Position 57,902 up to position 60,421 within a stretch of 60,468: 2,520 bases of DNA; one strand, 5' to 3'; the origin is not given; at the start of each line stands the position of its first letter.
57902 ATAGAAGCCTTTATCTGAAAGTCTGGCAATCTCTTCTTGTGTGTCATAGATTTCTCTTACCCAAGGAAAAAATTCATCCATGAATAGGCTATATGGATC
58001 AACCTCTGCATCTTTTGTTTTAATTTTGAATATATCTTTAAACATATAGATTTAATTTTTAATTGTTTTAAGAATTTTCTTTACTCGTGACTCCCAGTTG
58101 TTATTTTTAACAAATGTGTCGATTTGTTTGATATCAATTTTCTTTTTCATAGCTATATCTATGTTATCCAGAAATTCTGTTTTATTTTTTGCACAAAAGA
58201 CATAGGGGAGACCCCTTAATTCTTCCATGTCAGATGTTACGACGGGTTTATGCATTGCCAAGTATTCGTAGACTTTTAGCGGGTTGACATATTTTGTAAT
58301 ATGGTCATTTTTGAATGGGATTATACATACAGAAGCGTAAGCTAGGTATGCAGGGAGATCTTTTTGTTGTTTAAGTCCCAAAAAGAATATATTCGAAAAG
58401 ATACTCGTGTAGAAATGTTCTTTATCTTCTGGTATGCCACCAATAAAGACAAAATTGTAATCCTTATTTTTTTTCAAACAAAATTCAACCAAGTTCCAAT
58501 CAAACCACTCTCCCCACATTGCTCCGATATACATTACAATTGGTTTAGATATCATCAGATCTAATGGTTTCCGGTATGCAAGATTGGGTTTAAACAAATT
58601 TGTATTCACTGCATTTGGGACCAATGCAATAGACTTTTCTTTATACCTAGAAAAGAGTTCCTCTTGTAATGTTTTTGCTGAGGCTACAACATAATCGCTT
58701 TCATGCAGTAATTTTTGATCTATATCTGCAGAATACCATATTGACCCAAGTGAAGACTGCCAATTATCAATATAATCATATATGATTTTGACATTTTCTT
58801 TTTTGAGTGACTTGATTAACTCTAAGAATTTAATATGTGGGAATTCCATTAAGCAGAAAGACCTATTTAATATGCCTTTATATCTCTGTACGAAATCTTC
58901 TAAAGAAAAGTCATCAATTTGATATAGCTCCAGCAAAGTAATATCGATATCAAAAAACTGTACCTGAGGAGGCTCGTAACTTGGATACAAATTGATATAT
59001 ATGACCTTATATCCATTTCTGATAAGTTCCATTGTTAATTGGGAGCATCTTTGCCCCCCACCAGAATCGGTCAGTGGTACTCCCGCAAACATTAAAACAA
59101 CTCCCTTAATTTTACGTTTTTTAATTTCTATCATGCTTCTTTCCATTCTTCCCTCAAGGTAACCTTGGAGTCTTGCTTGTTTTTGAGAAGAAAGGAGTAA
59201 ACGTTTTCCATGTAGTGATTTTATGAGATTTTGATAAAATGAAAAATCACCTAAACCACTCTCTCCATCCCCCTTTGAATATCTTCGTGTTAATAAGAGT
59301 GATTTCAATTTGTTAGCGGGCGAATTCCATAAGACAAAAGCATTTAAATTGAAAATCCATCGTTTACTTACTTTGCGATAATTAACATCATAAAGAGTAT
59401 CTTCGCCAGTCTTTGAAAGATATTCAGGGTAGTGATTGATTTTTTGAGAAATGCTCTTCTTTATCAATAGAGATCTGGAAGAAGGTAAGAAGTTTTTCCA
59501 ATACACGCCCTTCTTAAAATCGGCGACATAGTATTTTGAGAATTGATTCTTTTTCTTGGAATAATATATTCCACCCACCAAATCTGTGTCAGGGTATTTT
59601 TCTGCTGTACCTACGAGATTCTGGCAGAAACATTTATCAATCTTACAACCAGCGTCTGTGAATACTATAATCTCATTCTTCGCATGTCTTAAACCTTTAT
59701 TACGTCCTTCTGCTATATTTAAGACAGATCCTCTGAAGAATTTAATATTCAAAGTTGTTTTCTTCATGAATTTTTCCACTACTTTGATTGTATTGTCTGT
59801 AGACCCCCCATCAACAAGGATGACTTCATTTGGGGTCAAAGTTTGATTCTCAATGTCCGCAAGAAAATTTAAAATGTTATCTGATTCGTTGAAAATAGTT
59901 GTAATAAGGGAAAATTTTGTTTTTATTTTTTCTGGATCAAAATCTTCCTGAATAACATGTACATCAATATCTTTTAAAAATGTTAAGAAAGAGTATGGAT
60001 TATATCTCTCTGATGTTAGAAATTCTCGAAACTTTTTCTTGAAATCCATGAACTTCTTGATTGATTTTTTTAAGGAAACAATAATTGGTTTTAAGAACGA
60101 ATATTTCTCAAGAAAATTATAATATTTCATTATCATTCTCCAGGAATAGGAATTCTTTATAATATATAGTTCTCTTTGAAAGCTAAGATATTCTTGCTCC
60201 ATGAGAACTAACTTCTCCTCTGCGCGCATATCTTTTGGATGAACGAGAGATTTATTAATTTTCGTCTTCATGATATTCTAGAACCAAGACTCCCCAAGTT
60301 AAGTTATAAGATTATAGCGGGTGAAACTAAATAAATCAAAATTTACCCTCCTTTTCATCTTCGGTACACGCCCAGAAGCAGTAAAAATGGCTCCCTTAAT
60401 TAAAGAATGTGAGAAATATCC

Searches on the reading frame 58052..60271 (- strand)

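Call 91: search_protein_families(library=ncbifam, proteins=[window:58052-60271:-], max_evalue=0.00001)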
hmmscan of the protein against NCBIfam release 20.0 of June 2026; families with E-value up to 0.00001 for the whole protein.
window:58052-60271:- (739 aa): 13 families
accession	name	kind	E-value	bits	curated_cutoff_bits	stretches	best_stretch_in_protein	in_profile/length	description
NF047676.1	TeichurnBiosyTuaH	equivalog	7.3e-18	64.6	550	1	484-685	111-324/384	teichuronic acid biosynthesis protein TuaH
NF007482.0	PRK10073.1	equivalog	2e-14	53.3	423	1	117-225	5-112/334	glycosyltransferase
TIGR04283.1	glyco_like_mftF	equivalog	2.5e-10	40.3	182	1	121-223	2-97/221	TIGR04283 family arsenosugar biosynthesis glycosyltransferase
NF041875.1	EPS_EpsD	equivalog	1.3e-09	37.9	370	1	122-236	3-117/325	exopolysaccharide biosynthesis glycosyltransferase EpsD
TIGR03937.1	PgaC_IcaA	equivalog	1.9e-09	37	422.3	1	116-234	43-161/407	poly-beta-1,6-N-acetyl-D-glucosamine synthase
TIGR04063.1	stp3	hypoth_equivalog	6.1e-09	35.3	442.05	1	512-686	143-330/397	TIGR04063 family PEP-CTERM/XrtA system glycosyltransferase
NF047683.1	TeichurnBiosyTuaG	equivalog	1e-07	31.8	400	1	117-208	5-96/252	teichuronic acid biosynthesis protein TuaG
NF038302.1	EPS_HpsE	equivalog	1.3e-07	30.9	300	1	119-245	2-129/307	hormogonium polysaccharide biosynthesis glycosyltransferase HpsE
NF038299.1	EPS_HpsN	equivalog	2.2e-07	30.2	425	1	120-242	3-125/317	hormogonium polysaccharide biosynthesis glycosyltransferase HpsN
TIGR03965.1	mycofact_glyco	equivalog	7.2e-07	28.4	280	1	117-235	73-190/467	mycofactocin biosynthesis glycosyltransferase MftF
NF007640.0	PRK10307.1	subfamily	8.5e-07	28.2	276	1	516-680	163-336/411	WcaI family glycosyltransferase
NF053739.1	GlytfEpsEBac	equivalog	5e-06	25.7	450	1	119-206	2-90/265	glycosyltransferase EpsE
TIGR03087.1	stp1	hypoth_equivalog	6.9e-06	25.5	316.65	0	541-733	191-390/397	TIGR03087 family PEP-CTERM/XrtA system glycosyltransferase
